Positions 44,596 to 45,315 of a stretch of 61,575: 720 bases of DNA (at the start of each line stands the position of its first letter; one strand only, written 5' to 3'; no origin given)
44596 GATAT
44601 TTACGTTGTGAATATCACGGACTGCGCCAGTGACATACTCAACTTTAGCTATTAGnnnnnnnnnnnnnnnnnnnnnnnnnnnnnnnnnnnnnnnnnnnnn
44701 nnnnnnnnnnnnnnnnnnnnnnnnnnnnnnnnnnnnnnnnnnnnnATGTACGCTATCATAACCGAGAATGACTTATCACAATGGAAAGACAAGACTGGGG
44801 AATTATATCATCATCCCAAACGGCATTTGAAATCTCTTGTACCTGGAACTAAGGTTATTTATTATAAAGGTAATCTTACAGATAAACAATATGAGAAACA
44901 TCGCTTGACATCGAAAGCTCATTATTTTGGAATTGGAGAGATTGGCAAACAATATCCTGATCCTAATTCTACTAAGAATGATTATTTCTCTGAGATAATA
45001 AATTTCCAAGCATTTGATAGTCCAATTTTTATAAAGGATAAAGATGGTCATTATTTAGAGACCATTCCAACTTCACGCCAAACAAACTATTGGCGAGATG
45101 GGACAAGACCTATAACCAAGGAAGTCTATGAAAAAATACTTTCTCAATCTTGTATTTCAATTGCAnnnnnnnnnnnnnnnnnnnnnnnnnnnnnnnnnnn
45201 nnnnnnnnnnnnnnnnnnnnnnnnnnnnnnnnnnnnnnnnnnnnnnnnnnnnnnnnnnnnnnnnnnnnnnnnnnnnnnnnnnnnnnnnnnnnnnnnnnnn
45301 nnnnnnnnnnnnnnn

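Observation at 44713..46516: HNH nuclease with an N-terminal reader-like domain, convergent with a beta-class DNA methyltransferase (R-M-like or type IV pair)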

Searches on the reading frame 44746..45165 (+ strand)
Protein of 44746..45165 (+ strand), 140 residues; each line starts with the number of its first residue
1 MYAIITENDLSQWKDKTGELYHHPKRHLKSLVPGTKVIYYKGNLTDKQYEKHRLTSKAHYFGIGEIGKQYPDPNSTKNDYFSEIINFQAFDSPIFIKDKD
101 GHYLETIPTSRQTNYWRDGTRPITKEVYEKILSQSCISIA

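Call 28: search_solved_structures(query=A2, max_evalue=10, show_alignments=0)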
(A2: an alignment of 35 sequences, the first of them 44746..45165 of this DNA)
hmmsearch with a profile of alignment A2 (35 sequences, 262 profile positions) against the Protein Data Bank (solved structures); distinct sequences matched with E-value up to 10: 8.
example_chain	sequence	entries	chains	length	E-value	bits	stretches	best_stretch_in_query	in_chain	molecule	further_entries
6ghc_A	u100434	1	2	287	3.1e-09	39.8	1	144-254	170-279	5-methylcytosine-specific restriction enzyme A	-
9nvu_P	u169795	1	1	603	0.002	20.8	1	206-259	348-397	OrufIscB-REC-swap 49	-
5zmm_A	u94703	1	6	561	0.017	17.7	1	152-239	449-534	Uncharacterized protein McrA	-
5mkw_A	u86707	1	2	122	0.45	13.1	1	196-237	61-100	DNA annealing helicase and endonuclease ZRANB3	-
6ghs_A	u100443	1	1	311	0.73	12.4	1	162-238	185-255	TagI restriction endonuclease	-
7ww4_A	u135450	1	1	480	0.81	12.2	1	11-63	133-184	beta-1,3(4)-glucanase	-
7wwc_A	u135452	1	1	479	0.81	12.2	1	11-63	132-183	beta-1,3(4)-glucanase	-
8hil_F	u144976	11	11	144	2.1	10.9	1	130-184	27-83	DNA-directed RNA polymerases I, II, and III subunit RPABC2 | DNA-directed RNA polymerase RpoA/D/Rpb3-type domain-containing protein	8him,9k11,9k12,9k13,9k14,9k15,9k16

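Call 29: find_related_loci(query=A2, collection=genome_contigs, flank=6000)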
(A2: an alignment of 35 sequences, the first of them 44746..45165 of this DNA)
Query A2 (140 aa) in genome_contigs; peptide patterns used: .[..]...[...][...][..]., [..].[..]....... (x = any residue, [..] = any of these).
600 stretches matched a pattern (row limit reached: there are more); 36 encode a relative of the query (tblastn E <= 1e-3); 35 distinct loci.
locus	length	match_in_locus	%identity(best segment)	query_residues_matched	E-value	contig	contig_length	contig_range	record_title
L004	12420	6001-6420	96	1-140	2e-91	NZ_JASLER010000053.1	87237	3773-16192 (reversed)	MAG: Bacteroides sp. isolate SHSU.bins.235 k141_13457158, whole genome shotgun sequence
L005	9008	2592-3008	55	1-139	6e-52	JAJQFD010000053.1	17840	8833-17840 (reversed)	MAG: Bacteroides sp. isolate MO.1_1 NODE_286_length_17840_cov_18.807478, whole genome shotgun sequence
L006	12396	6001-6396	58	2-133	8e-50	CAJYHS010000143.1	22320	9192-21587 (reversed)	MAG: uncultured Siphonobacter sp. isolate S2C31181_SP210 genome assembly, contig: S2Ck127_142732, whole genome shotgun s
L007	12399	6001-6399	57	1-134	4e-48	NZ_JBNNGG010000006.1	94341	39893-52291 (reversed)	Psychrobacter sp. NPDC078631 NPDC078631_60_H9.ctg-0006, whole genome shotgun sequence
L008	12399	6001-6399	57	1-134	5e-48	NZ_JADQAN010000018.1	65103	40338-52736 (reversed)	Psychrobacter sp. Ps1 NODE_18_length_65103_cov_155.877372, whole genome shotgun sequence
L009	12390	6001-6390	55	2-132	2e-47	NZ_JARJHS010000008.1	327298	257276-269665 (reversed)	Pollutibacter soli strain JS81 spades_K_25_97_8, whole genome shotgun sequence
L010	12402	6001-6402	53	1-135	1e-45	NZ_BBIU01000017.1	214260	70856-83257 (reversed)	Pseudomonas parafulva NBRC 16636 = DSM 17004 strain NBRC 16636, whole genome shotgun sequence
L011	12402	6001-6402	55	1-135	3e-45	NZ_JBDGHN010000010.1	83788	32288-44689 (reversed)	Psychrobacter saeujeotis strain FBL11 contig_10, whole genome shotgun sequence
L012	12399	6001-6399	53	2-135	9e-45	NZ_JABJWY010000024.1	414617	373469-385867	Sphingobacterium prati strain arapr2 673, whole genome shotgun sequence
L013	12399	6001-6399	52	1-134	1e-44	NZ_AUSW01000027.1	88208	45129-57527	Psychrobacter aquaticus CMS 56 contig00013, whole genome shotgun sequence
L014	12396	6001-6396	53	2-134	3e-44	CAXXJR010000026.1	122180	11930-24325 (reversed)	MAG: Maridesulfovibrio sp. isolate 6beb94cf-9426-4573-8ce2-a4cb058dd04d genome assembly, contig: contig_26, whole genome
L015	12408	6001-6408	51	2-138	2e-44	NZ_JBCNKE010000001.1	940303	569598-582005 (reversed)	MAG: Sphingobacterium sp. isolate SMAGNO15 Contig1, whole genome shotgun sequence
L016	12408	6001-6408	51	1-137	1e-42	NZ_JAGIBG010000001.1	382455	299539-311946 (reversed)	MAG: Pseudomonas sp. isolate BIN42 scaffold1_cov0, whole genome shotgun sequence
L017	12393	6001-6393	52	1-132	1e-42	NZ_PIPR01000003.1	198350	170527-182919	Pseudidiomarina aestuarii strain KYW314 contig3, whole genome shotgun sequence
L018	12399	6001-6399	51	2-135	2e-42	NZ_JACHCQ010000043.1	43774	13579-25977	Pedobacter sp. AK013 Ga0401613_43, whole genome shotgun sequence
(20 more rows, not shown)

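Call 31: predict_structure(alignment_id=A2)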
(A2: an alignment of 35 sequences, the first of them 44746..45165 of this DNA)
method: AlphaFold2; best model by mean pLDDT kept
length: 140 residues; sequences in the alignment: 35
mean_pLDDT: 91.6   pTM: 0.85
mean pLDDT of the five models: 91.6, 91.3, 89.8, 88.9, 88.8
residues with pLDDT >= 90: 107; 70-90: 30; 50-70: 3; < 50: 0
segments of 3 or more residues with pLDDT < 50: none
pLDDT, mean of each block of 10 residues (from residue 1): 92 88 95 97 91 92 97 94 97 92 90 83 95 79
secondary structure, 60 per line:
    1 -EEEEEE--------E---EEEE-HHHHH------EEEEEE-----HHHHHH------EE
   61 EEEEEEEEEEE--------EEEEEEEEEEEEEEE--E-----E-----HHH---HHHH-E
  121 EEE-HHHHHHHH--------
elements in order: E2-7 E20-23 H25-29 E36-41 H47-52 E59-71 E80-94 H115-118 E120-123 H125-132

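Call 33: fold_search(model_id=the predicted structure, library=pdb)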
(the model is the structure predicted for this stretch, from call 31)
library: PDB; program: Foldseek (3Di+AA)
matches with E <= 10: 661; with E <= 0.001: 3
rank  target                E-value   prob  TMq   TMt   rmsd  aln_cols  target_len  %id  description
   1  1wmm                  1.5e-04  1.00  0.55  0.54   6.0       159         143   21  Crystal structure of PH1033 from Pyrococcus horikoshii Ot3 (released 2005-08-23)
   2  6n0s                  1.7e-04  1.00  0.52  0.42   6.6       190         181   15  N-terminal domain of Staphylothermus marinus McrB (released 2019-11-13)
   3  2hd9                  3.2e-04  1.00  0.50  0.49   7.0       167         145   18  Crystal structure of PH1033 from Pyrococcus horikoshii OT3 (released 2006-12-20)
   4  2kku_MODEL_1_A        5.4e-03  0.99  0.36  0.36   7.3       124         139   14  Solution structure of protein af2351 from Archaeoglobus fulgidus. Northeast Structural Genomics Consortium tar (released 2009-07-14)
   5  9xrl_AL               2.2e-02  0.54  0.34  0.10  20.8       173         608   10  Structure of mouse cytoplasmic lattice (CPL) repeating unit (released 2026-03-18)
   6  12dl_BA               3.4e-02  0.51  0.36  0.10  21.1       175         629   11  Native structure of the cytoplasmic lattice (CPL) asymmetric unit from mouse MII eggs (released 2026-04-08)
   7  8alz_A                4.0e-02  0.85  0.44  0.26  10.0       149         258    8  Cryo-EM structure of ASCC3 in complex with ASC1 (released 2023-03-08)
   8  2zkg_C                4.6e-02  0.41  0.32  0.26   9.8       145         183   10  Crystal structure of unliganded SRA domain of mouse Np95 (released 2008-09-09)
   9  6vcs_E                4.9e-02  0.44  0.35  0.28   9.8       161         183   13  SRA domain of UHRF1 in complex with DNA (released 2020-03-04)
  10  2zo2_B                4.9e-02  0.44  0.36  0.27  13.8       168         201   11  Mouse NP95 SRA domain non-specific DNA complex (released 2008-09-09)
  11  6vcs_A                5.9e-02  0.47  0.34  0.27   9.7       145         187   12  SRA domain of UHRF1 in complex with DNA (released 2020-03-04)
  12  3dwh                  6.3e-02  0.35  0.34  0.27   9.5       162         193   13  Structural and Functional Analysis of SRA domain (released 2008-10-21)
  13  5xu0_B                6.7e-02  0.69  0.27  0.18   8.8        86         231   16  Structure of the membrane fusion protein Spr0693 from Streptococcus pneumoniae R6 (released 2018-01-24)
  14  3bi7                  6.7e-02  0.38  0.34  0.27   9.5       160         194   13  Crystal structure of the SRA domain of E3 ubiquitin-protein ligase UHRF1 (released 2007-12-18)
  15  3clz_A                6.7e-02  0.20  0.24  0.18  16.9       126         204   13  The set and ring associated (SRA) domain of UHRF1 bound to methylated DNA (released 2008-04-29)
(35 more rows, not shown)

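Call 38: search_protein_families(library=pfam, alignment_id=A4, max_evalue=0.0001)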
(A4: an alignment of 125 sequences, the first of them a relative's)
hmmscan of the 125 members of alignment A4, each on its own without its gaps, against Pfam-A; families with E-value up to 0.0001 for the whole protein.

A. member 1, L004:5217-5555:- (112 aa): 0 families

B. families by the number of members that match (of 125 scanned): 112 families (the first 25 are shown)
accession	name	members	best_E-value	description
PF14815.12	NUDIX_4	4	3.1e-23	NUDIX domain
PF00293.34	NUDIX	4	5.7e-19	NUDIX domain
PF00348.22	polyprenyl_synt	3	4.7e-53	Polyprenyl synthetase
PF01904.24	DUF72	3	1.2e-51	Protein of unknown function DUF72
PF02777.23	Sod_Fe_C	3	5.5e-41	Iron/manganese superoxide dismutases, C-terminal domain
PF00081.27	Sod_Fe_N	3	1.7e-28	Iron/manganese superoxide dismutases, alpha-hairpin domain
PF01381.28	HTH_3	3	8.9e-13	Helix-turn-helix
PF02498.22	Bro-N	3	2.7e-12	BRO family, N-terminal domain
PF02384.22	N6_Mtase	2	5.8e-100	N-6 DNA Methylase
PF00268.27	Ribonuc_red_sm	2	2.7e-92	Ribonucleotide reductase, small chain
PF13561.12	adh_short_C2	2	1.9e-66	Enoyl-(Acyl carrier protein) reductase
PF00106.31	adh_short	2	1.1e-53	short chain dehydrogenase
PF12161.14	HsdM_N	2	3.2e-26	HsdM N-terminal domain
PF00665.32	rve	2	6.2e-26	Integrase core domain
PF08659.16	KR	2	9.5e-18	KR domain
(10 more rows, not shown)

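Call 47: find_related_loci(query=A2, collection=viral_contigs, flank=5000)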
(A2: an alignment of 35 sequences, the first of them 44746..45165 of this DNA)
Query A2 (140 aa) in viral_contigs; peptide patterns used: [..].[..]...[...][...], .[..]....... (x = any residue, [..] = any of these).
600 stretches matched a pattern (row limit reached: there are more); 19 encode a relative of the query (tblastn E <= 1e-3); 19 distinct loci.
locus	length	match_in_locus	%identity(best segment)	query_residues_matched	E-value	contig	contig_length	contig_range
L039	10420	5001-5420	96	1-140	8e-91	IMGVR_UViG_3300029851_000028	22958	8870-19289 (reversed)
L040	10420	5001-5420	96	1-140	8e-91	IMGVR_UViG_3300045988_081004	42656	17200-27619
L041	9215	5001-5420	96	1-140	8e-91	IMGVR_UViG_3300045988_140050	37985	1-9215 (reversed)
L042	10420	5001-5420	96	1-140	8e-91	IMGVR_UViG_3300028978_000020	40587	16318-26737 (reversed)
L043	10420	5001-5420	96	1-140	8e-91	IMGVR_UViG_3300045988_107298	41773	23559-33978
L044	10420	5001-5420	96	1-140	8e-91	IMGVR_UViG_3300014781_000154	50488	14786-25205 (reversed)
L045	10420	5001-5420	95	1-140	5e-90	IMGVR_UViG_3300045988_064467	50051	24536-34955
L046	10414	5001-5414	73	1-138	1e-64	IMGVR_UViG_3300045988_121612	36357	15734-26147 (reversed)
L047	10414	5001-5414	73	1-138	1e-64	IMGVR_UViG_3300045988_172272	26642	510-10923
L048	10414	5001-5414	71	1-138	1e-64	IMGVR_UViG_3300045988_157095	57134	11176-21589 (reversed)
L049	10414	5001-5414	71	1-138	7e-65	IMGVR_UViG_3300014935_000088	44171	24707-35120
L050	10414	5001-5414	71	1-138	2e-64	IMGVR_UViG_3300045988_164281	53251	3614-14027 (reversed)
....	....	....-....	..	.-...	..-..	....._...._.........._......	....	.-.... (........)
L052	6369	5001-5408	60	2-138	3e-52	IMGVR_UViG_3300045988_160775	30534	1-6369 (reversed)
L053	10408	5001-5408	58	2-138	2e-51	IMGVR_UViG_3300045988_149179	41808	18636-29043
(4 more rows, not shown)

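Call 51: search_protein_families(library=pfam, alignment_id=A6, max_evalue=0.0001)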
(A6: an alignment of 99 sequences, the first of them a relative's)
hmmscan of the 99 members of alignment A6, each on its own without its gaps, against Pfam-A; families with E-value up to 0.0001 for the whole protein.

A. member 1, L040:1321-1740:- (139 aa): 0 families

B. families by the number of members that match (of 99 scanned): 46 families (the first 25 are shown)
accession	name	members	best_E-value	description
PF01507.26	PAPS_reduct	5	1.8e-23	Phosphoadenosine phosphosulfate reductase domain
PF00589.27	Phage_integrase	3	2.2e-20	Phage integrase family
PF24624.1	Int_N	2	2.3e-34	Phage integrase, N-terminal domain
PF14297.12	Lin1244_N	2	1.4e-29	Lin1244/Lin1753-like, N-terminal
PF01555.25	N6_N4_Mtase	2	1.2e-26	DNA methylase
PF05766.18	NinG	2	1.4e-24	Bacteriophage Lambda NinG protein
PF20338.3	DUF6633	2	4.5e-20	Family of unknown function (DUF6633)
PF00271.37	Helicase_C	2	3.5e-17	Helicase conserved C-terminal domain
PF01844.29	HNH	2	5.7e-08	HNH endonuclease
PF24389.1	ORC-CDC6-like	1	1.1e-109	ORC-CDC6-like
PF20454.4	GpA_nuclease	1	8e-69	Terminase large subunit gpA, endonuclease domain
PF13497.11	DUF4121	1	6.5e-67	Domain of unknown function (DUF4121)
PF05876.18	GpA_ATPase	1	4.7e-64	Phage terminase large subunit gpA, ATPase domain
PF25680.1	Mom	1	1.8e-40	Mom protein family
PF19808.4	DUF6291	1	3.3e-28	Family of unknown function (DUF6291)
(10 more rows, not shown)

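Call 55: search_protein_families(library=pfam, alignment_id=A7, max_evalue=10)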
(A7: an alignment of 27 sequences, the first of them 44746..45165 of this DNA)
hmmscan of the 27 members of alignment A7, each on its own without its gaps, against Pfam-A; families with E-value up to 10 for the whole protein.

A. member 1, window:44746-45165:+ (140 aa): 0 families

B. families by the number of members that match (of 27 scanned): 5 families
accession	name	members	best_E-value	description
PF01878.24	EVE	2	0.011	EVE domain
PF21270.2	SOGP_4th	1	0.0058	Glycoside phosphorylase C-terminal domain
PF08698.16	Fcf2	1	0.018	Fcf2 pre-rRNA processing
PF08807.15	DUF1798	1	0.091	Bacterial domain of unknown function (DUF1798)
PF23211.1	LRR_LRWD1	1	0.23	Leucine-rich repeat and WD repeat-containing protein 1, LRR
